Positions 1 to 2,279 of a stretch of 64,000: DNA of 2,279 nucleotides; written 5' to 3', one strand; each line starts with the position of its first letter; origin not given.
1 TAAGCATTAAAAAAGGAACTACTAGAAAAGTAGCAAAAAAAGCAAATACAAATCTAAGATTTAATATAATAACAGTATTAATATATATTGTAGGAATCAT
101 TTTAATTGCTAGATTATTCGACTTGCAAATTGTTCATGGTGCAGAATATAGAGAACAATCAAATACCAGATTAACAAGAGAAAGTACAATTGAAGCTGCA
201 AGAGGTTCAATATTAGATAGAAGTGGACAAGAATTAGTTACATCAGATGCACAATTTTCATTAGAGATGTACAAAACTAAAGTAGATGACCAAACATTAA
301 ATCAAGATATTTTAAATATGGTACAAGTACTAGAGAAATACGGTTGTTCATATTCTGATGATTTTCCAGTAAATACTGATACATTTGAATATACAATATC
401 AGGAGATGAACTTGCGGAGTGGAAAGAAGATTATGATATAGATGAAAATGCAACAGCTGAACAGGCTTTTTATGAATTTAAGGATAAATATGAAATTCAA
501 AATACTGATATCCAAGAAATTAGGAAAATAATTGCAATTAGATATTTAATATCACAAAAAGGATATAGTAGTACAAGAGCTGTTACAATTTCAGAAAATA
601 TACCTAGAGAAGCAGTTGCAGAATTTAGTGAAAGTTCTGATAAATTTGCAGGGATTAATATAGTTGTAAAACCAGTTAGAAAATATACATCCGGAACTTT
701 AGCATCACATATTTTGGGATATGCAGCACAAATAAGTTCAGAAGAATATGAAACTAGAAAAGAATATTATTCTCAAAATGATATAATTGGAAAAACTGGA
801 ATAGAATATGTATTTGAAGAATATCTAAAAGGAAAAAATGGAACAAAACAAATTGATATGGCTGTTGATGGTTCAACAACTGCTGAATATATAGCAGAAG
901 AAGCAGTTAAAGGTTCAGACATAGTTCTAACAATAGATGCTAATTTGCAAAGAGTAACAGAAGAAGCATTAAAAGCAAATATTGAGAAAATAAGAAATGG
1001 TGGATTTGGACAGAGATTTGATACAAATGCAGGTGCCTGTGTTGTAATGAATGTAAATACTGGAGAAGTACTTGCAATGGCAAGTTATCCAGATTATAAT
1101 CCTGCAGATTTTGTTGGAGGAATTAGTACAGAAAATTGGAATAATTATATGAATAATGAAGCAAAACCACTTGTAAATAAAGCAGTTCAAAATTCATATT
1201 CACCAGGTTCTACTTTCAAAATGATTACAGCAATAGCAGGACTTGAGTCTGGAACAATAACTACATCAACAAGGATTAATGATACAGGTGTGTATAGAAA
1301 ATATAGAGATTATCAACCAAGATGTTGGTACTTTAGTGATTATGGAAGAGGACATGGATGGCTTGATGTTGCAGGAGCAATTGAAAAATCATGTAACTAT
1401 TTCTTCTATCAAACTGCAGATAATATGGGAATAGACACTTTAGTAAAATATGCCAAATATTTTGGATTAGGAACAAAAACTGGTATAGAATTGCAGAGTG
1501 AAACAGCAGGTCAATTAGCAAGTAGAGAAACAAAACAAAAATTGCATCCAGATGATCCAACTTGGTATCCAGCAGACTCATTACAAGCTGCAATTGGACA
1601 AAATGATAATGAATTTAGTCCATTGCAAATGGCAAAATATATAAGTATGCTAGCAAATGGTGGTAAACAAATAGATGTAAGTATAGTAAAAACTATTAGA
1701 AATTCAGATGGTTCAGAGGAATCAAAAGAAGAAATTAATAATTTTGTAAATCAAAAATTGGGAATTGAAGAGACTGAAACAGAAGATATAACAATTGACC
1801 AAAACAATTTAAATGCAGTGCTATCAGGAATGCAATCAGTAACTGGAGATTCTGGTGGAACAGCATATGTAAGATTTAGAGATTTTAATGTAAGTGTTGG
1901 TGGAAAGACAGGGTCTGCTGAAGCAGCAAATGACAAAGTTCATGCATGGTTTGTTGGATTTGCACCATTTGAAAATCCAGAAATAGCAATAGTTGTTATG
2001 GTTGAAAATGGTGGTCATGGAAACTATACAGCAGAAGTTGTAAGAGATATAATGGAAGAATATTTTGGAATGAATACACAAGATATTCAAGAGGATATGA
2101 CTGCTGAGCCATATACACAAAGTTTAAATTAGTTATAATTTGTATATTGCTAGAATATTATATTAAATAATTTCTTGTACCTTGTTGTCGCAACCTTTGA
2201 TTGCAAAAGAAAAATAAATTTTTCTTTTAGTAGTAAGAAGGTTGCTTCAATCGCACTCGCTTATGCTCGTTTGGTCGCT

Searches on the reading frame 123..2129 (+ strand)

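Call 8: search_protein_families(library=pfam, proteins=[window:123-2129:+], max_evalue=0.01)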
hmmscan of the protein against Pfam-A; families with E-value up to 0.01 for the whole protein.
window:123-2129:+ (669 aa): 2 families
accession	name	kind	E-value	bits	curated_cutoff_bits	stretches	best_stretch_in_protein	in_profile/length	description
PF00905.27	Transpeptidase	-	2.8e-67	227.5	22.1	1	304-645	1-299/299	Penicillin binding protein transpeptidase domain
PF03717.20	PBP_dimer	-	3.7e-39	135.4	24.4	1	23-253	2-176/180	Penicillin-binding Protein dimerisation domain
